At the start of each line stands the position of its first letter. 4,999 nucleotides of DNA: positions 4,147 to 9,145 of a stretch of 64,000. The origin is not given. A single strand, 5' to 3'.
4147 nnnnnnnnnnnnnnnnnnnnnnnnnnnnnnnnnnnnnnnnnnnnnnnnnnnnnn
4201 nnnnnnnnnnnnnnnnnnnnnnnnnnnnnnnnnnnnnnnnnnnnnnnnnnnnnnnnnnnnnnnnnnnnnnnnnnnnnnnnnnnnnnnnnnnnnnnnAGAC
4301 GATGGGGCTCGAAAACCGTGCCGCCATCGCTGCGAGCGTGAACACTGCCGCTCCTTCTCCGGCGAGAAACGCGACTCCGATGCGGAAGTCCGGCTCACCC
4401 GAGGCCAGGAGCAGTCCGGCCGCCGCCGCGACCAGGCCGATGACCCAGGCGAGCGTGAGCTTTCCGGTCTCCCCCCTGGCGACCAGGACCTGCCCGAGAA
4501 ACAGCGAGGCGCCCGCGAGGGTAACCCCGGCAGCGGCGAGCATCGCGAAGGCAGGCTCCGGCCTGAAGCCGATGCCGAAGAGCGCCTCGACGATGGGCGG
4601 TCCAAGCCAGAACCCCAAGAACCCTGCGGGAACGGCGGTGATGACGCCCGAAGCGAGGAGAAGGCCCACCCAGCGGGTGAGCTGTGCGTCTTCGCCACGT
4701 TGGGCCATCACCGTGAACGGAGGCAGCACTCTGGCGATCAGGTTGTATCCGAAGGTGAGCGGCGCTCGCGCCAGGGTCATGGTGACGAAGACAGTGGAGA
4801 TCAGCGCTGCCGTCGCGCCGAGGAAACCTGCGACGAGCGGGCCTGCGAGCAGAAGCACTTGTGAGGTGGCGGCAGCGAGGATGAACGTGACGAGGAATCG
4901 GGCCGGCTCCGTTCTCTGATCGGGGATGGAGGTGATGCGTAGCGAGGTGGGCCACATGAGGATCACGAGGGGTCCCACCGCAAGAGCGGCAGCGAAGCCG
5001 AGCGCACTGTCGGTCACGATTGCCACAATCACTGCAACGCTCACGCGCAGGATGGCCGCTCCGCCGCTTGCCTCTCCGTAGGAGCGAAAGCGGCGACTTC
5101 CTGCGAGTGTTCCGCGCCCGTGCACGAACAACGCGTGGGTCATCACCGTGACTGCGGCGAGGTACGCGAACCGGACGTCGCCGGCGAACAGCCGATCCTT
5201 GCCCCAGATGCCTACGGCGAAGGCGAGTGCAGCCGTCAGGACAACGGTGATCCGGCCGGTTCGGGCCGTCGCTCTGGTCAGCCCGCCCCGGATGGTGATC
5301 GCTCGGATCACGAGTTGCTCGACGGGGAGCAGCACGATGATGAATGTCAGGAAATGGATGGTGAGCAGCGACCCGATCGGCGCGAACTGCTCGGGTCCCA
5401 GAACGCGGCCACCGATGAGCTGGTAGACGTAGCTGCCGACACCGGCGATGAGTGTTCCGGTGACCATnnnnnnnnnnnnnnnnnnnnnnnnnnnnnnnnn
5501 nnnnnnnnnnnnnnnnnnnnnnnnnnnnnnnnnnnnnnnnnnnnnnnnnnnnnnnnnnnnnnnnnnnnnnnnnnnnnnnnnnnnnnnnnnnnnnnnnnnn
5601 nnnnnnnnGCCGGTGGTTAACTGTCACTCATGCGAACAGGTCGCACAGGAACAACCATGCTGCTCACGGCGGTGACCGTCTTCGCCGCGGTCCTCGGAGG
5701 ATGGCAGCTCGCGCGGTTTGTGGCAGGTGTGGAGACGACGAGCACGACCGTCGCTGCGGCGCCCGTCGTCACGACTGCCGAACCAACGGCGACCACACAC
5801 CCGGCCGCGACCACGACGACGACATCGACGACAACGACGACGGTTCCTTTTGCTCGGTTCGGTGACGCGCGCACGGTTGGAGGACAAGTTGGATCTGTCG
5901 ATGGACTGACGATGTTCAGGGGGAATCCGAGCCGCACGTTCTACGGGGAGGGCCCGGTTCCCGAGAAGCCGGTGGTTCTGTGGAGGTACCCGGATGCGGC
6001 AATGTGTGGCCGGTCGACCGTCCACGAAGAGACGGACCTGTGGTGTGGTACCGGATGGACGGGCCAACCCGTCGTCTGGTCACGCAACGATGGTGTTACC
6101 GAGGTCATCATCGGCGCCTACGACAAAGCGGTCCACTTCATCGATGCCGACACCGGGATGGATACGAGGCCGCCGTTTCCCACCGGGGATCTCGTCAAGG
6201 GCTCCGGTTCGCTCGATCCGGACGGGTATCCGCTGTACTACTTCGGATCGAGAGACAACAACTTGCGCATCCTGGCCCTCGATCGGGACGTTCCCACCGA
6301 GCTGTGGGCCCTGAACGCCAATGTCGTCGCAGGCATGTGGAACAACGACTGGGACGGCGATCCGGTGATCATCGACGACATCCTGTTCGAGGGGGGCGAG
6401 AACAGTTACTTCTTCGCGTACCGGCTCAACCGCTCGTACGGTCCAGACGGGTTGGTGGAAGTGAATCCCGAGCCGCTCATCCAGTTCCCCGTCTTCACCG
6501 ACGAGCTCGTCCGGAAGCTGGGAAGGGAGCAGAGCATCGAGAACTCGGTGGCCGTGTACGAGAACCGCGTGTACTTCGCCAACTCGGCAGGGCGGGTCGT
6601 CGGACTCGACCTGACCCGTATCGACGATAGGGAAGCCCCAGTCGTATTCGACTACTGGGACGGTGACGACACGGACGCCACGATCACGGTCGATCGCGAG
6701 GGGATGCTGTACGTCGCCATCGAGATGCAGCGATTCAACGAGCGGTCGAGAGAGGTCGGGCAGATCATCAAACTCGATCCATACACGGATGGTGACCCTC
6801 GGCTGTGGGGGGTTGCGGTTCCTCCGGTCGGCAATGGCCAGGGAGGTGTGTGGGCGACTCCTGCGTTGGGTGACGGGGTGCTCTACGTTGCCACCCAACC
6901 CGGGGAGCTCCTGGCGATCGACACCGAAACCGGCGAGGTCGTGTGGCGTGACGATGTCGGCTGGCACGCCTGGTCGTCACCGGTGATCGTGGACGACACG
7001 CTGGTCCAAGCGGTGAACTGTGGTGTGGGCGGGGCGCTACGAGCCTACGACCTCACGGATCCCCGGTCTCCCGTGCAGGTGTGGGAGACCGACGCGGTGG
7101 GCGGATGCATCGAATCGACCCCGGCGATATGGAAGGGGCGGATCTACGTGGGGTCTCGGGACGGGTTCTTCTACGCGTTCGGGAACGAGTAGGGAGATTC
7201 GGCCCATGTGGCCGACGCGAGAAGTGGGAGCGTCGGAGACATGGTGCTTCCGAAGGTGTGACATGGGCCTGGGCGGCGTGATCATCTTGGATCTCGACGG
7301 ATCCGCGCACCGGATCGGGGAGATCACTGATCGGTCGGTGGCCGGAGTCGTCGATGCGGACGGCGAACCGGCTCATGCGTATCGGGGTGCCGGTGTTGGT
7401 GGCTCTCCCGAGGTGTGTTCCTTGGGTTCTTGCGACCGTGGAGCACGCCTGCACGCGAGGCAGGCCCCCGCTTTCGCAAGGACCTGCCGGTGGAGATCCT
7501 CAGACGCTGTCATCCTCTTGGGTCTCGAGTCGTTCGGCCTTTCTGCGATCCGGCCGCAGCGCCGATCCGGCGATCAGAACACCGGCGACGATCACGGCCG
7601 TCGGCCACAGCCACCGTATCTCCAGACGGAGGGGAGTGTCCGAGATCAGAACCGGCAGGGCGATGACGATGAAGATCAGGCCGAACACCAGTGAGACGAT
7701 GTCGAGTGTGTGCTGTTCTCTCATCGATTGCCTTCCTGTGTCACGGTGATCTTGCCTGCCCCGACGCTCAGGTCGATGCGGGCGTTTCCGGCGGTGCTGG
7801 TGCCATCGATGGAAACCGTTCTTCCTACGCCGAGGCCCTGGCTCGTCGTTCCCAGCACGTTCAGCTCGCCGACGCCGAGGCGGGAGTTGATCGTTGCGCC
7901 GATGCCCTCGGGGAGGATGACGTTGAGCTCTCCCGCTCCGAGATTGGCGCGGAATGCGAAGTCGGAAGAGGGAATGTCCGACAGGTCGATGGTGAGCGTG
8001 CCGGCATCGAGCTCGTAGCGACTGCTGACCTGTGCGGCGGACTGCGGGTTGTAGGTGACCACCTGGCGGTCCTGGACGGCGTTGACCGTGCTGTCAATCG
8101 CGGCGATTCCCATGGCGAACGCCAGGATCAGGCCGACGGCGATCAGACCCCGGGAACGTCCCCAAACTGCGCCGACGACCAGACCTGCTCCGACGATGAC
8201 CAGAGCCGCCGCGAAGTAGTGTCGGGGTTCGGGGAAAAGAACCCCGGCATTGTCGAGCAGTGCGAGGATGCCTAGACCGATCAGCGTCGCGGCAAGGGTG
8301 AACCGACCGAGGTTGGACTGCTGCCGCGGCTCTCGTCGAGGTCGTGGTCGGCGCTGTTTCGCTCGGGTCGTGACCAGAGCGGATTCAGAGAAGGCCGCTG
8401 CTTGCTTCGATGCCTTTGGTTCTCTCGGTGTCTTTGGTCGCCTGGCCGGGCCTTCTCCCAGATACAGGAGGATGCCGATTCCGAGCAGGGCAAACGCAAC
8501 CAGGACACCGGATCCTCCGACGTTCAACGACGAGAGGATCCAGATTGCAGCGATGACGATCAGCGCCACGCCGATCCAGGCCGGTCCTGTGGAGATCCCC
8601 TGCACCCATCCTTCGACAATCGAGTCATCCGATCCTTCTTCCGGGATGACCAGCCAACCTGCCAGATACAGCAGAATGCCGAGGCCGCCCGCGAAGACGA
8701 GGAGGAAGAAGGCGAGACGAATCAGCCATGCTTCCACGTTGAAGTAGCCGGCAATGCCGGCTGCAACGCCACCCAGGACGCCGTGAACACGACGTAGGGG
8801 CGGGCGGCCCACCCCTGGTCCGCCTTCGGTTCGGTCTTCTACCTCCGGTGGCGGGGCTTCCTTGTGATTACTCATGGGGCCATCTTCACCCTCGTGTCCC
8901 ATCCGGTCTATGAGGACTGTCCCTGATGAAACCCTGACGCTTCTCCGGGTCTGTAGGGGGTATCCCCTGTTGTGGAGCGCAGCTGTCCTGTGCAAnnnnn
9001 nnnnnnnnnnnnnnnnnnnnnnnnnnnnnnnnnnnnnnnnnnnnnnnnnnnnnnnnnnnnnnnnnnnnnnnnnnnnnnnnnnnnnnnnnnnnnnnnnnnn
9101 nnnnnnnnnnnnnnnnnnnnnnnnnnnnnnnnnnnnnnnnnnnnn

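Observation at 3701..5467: Single polypeptide fusing a ~12-TM flippase-like polysaccharide-biosynthesis domain to a polyprenyl-phosphate sugar-1-phosphate transferase domain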

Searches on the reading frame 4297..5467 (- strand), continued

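Call 57: search_protein_families(library=pfam, proteins=[L054:4543-5517:+, L054:5518-6507:+, L054:2186-3367:-, L054:8176-9441:+, L033:2736-3743:+, L033:3688-5403:+, L033:5495-7765:+, L033:9833-11710:+, L033:11748-12791:+, L071:9225-10496:-], max_evalue=0.0001)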
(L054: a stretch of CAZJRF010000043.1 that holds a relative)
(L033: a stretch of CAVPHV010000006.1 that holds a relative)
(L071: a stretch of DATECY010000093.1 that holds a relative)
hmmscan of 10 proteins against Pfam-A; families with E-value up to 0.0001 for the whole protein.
L054:4543-5517:+ (324 aa): 6 families
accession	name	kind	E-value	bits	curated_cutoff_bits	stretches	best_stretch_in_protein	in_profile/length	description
PF16363.11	GDP_Man_Dehyd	-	2.4e-53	182.2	27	1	5-312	1-331/332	GDP-mannose 4,6 dehydratase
PF01370.27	Epimerase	-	6.5e-53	180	20.9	1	5-244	2-240/240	NAD dependent epimerase/dehydratase family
PF02719.21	Polysacc_synt_2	-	1.5e-16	60.8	20.2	2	4-119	1-128/293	Polysaccharide biosynthesis protein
PF07993.18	NAD_binding_4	-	6.7e-14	52.1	20.1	1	61-187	80-215/258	Male sterility protein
PF01073.25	3Beta_HSD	-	2.1e-11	43.8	22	1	5-225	1-223/280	3-beta hydroxysteroid dehydrogenase/isomerase family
PF04321.23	RmlD_sub_bind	-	5.1e-11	42.6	27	1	3-268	2-237/287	RmlD substrate binding domain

L054:5518-6507:+ (329 aa): 1 family
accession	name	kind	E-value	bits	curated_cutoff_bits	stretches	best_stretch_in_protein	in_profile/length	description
PF00953.26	Glycos_transf_4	-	9.5e-27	94.4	27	1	69-211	2-157/160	Glycosyl transferase family 4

L054:2186-3367:- (393 aa): 2 families
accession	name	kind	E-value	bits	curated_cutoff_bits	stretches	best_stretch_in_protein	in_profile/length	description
PF00962.28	A_deaminase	-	3.6e-97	325.8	27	1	67-387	1-329/330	Adenosine deaminase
PF19326.5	AMP_deaminase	-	8.6e-06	24.8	27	1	251-368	456-572/630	AMP deaminase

L054:8176-9441:+ (421 aa): 1 family
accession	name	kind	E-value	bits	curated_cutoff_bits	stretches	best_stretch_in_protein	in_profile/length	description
PF02608.20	Bmp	-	3.2e-15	56.3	24.1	1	53-199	3-132/301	ABC transporter substrate-binding protein PnrA-like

L033:2736-3743:+ (335 aa): 1 family
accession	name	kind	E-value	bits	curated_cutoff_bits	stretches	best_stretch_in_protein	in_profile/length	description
PF00701.28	DHDPS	-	3.2e-85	285.8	22.1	1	46-330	2-287/289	Dihydrodipicolinate synthetase family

L033:3688-5403:+ (571 aa): 5 families
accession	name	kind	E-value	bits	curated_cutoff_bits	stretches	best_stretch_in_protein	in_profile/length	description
PF22505.1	RNase_J_b_CASP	-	3.6e-47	159.7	27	1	245-370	1-126/126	Ribonuclease J, beta-CASP domain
PF00753.33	Lactamase_B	-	3.3e-17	63.5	22.7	1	43-197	4-161/196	Metallo-beta-lactamase superfamily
PF17770.6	RNase_J_C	-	1.2e-16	62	23.8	1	474-571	1-102/102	Ribonuclease J C-terminal domain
PF07521.17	RMMBL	-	1.9e-12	47.4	21.6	1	382-430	8-58/63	Zn-dependent metallo-hydrolase RNA specificity domain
PF12706.13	Lactamase_B_2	-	1.1e-10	41.9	27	1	58-189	4-146/200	Beta-lactamase superfamily domain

L033:5495-7765:+ (756 aa): 4 families
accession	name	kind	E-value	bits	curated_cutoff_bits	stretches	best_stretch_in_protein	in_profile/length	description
PF01580.24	FtsK_SpoIIIE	-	1.3e-59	201.7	24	1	384-579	2-221/221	FtsK/SpoIIIE family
PF17854.6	FtsK_alpha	-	1e-29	103.1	22.9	1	278-376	1-101/101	FtsK alpha domain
PF09397.16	FtsK_gamma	-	3.3e-23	81.6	30.6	1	682-742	2-62/63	Ftsk gamma domain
PF13491.11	FtsK_4TM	-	4.6e-09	36.6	23.1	1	88-200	57-165/171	4TM region of DNA translocase FtsK/SpoIIIE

L033:9833-11710:+ (625 aa): 2 families
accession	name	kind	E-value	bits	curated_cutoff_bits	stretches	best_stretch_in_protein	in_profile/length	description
PF00425.24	Chorismate_bind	-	2e-68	231.2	27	1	144-403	2-257/257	chorismate binding enzyme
PF01063.24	Aminotran_4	-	2.8e-31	109.6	28.5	1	417-620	3-220/223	Amino-transferase class IV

L033:11748-12791:+ (347 aa): 2 families
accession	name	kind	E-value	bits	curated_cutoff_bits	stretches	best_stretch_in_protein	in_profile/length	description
PF00676.26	E1_dh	-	8.7e-81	271.6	22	1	32-315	3-295/300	Dehydrogenase E1 component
PF13292.11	DXP_synthase_N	-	5.4e-05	23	21.2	1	130-187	119-176/274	1-deoxy-D-xylulose-5-phosphate synthase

L071:9225-10496:- (423 aa): 1 family
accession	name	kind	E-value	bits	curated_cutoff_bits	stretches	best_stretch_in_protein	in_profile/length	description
PF02397.22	Bac_transf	-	3.7e-60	203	27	1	236-417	1-178/179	Bacterial sugar transferase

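Call 60: find_homologous_proteins(query=P0176, max_evalue=0.001)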
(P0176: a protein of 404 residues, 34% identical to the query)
Query P0176 (404 aa): 185 proteins with E <= 0.001 among 8000 candidates; the best 120 are listed.
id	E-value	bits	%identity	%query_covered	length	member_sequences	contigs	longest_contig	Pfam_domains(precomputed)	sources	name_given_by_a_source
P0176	1.7e-243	826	100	100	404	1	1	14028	PF01943.23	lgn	-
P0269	1.9e-199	681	81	99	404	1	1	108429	-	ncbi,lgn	-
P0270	2.7e-164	565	70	99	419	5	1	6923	-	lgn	-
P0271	4.3e-109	383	54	97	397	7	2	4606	-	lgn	-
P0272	1.0e-102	362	50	97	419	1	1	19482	-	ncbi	-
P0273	8.1e-102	360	53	98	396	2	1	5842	-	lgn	-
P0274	9.2e-100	353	49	98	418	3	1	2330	-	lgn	-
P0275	2.2e-96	342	51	96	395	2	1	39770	-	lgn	-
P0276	5.2e-94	334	51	97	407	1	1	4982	-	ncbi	-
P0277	6.6e-92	327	50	97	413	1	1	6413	-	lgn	-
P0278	8.6e-92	327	50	97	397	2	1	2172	-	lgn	-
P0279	3.6e-91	324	50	97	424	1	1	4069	PF01943.23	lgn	-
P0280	9.5e-91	323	49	97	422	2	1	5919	PF01943.23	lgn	-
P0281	1.2e-87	313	47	98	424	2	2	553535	-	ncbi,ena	-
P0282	6.6e-87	310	45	99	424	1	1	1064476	PF01943.23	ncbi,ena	-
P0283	1.3e-86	310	48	98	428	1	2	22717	PF01943.23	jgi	jgi:O-antigen/teichoic acid export membrane protein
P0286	4.8e-86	308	45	100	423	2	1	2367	PF01943.23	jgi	jgi:O-antigen/teichoic acid export membrane protein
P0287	8.1e-86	307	49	97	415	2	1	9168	PF01943.23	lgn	-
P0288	1.8e-85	306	48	97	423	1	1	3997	PF01943.23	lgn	-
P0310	2.1e-78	282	48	97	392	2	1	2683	PF01943.23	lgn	-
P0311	2.7e-78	282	45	97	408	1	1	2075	PF01943.23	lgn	-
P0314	7.4e-78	281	46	96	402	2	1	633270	PF01943.23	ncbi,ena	-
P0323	1.3e-76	277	45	96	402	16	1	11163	PF01943.23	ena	-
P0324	1.3e-76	277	46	95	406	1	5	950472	-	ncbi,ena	-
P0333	4.8e-76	275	45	96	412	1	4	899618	-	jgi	jgi:O-antigen/teichoic acid export membrane protein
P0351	9.8e-75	270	44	96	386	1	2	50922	PF01943.23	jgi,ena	-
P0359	3.0e-74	269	44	96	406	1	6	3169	PF01943.23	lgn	-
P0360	3.8e-74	268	44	96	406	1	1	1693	PF01943.23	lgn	-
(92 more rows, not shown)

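Call 61: find_encoding_contigs(protein=P0282, flank=7000, max_places=1)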
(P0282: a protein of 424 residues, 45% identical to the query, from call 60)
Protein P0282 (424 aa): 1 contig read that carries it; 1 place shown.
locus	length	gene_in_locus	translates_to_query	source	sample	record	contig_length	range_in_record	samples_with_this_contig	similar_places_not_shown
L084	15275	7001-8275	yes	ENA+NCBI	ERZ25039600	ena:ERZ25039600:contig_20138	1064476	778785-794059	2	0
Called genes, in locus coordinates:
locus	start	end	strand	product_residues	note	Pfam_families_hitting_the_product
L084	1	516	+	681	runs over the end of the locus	PF13539:Peptidase_M15_4, PF13517:FG-GAP_3, PF00395:SLH (faint)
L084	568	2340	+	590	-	PF08486:SpoIID, PF00395:SLH (faint)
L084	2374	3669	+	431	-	PF03446:NAD_binding_2 (weak), PF03721:UDPG_MGDP_dh_N, PF00984:UDPG_MGDP_dh, PF03720:UDPG_MGDP_dh_C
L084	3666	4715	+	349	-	PF00534:Glycos_transf_1, PF13692:Glyco_trans_1_4, PF13524:Glyco_trans_1_2 (weak)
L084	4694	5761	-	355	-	PF13506:Glyco_transf_21, PF00535:Glycos_transf_2, PF13641:Glyco_tranf_2_3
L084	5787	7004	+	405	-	PF02397:Bac_transf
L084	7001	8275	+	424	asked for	PF01943:Polysacc_synt (weak)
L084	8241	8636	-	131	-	-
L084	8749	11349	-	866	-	PF00912:Transgly, PF00905:Transpeptidase, PF03793:PASTA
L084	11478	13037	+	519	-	PF01642:MM_CoA_mutase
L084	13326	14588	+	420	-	PF07992:Pyr_redox_2, PF13738:Pyr_redox_3 (faint), PF00070:Pyr_redox, PF02852:Pyr_redox_dim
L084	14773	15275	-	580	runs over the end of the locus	PF00289:Biotin_carb_N, PF02222:ATP-grasp (weak), PF02786:CPSase_L_D2, PF07478:Dala_Dala_lig_C (weak), PF02785:Biotin_carb_C, PF00364:Biotin_lipoyl, PF25917:BSH_RND (weak), PF25997:BSH_YhbJ (weak), +1 more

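Call 62: find_encoding_contigs(protein=P0324, flank=7000, max_places=1)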
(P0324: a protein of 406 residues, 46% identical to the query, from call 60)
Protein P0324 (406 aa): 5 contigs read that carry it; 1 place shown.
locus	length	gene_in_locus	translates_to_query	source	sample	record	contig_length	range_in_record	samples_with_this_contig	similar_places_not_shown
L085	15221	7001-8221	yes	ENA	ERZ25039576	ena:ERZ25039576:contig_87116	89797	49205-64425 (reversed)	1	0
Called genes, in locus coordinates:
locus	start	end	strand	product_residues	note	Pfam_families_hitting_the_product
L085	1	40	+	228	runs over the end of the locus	PF00535:Glycos_transf_2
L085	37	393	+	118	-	PF10066:DUF2304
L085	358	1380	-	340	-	PF00535:Glycos_transf_2, PF13641:Glyco_tranf_2_3, PF13632:Glyco_trans_2_3 (weak)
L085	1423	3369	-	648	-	PF08486:SpoIID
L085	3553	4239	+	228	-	-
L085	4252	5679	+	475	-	PF02789:Peptidase_M17_N, PF00883:Peptidase_M17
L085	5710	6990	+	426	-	PF02397:Bac_transf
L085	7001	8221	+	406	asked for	-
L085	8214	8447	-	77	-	-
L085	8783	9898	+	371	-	-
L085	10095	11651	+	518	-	-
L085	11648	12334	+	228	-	PF00005:ABC_tran, PF02463:SMC_N (faint)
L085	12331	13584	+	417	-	PF12704:MacB_PCD, PF02687:FtsX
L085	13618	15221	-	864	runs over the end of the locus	PF00912:Transgly, PF00905:Transpeptidase, PF03793:PASTA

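Call 63: find_encoding_contigs(protein=P0333, flank=7000, max_places=1)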
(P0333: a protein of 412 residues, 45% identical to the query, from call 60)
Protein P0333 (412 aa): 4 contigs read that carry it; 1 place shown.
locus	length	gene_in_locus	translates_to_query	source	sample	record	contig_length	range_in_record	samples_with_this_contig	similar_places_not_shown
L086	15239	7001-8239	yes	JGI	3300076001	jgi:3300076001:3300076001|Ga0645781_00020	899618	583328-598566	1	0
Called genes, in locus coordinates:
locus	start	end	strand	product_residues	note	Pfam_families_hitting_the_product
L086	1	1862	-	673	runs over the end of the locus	PF00082:Peptidase_S8, PF00395:SLH (faint)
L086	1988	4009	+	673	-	PF08486:SpoIID, PF00395:SLH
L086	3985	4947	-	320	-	PF00535:Glycos_transf_2, PF13506:Glyco_transf_21 (weak), PF13641:Glyco_tranf_2_3 (weak)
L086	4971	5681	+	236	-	-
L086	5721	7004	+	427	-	PF02397:Bac_transf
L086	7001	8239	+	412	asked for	-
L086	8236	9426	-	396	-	PF01266:DAO, PF07992:Pyr_redox_2 (faint), PF13450:NAD_binding_8 (weak)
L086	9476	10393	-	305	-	-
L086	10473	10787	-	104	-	-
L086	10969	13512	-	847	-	PF00912:Transgly, PF00905:Transpeptidase, PF03793:PASTA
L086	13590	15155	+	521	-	PF01642:MM_CoA_mutase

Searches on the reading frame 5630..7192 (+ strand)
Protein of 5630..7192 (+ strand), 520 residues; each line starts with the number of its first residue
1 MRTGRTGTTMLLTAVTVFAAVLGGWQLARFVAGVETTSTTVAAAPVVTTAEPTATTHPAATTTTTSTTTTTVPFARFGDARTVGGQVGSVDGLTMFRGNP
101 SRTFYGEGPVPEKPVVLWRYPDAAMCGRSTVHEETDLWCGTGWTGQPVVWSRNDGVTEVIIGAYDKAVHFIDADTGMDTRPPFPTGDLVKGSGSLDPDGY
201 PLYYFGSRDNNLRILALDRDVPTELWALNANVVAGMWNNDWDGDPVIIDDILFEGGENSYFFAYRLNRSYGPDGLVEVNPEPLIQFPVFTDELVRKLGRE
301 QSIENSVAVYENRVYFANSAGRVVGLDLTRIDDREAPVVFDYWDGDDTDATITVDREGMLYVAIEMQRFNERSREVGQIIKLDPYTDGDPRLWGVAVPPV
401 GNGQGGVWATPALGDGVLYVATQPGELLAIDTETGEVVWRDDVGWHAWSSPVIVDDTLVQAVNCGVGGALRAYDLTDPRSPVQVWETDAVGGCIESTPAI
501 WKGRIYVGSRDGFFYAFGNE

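Call 16: search_protein_families(library=pfam, proteins=[window:5630-7192:+], max_evalue=0.001)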
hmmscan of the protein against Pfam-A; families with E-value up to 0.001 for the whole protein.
window:5630-7192:+ (520 aa): 3 families
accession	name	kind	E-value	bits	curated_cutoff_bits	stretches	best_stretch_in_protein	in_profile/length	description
PF13570.13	Beta-prop_ACSF4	-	1.6e-17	64.3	133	2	404-474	132-201/329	Beta-alanine-activating enzyme, beta-propeller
PF13360.13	PQQ_2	-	7.8e-12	45.8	27.6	1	380-511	6-127/233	Outer membrane protein assembly factor BamB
PF01011.28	PQQ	-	6.4e-05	22.3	26.7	1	407-443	49-85/595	Glucose/ethanol/alcohol dehydrogenase, beta-propeller domain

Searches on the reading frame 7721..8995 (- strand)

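Call 16: search_protein_families(library=pfam, proteins=[window:7721-8995:-], max_evalue=0.001)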
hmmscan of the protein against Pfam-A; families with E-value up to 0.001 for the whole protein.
window:7721-8995:- (424 aa): 1 family
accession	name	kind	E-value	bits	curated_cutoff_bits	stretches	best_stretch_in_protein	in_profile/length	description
PF04024.17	PspC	-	2.2e-17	63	25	1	70-120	8-58/58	PspC domain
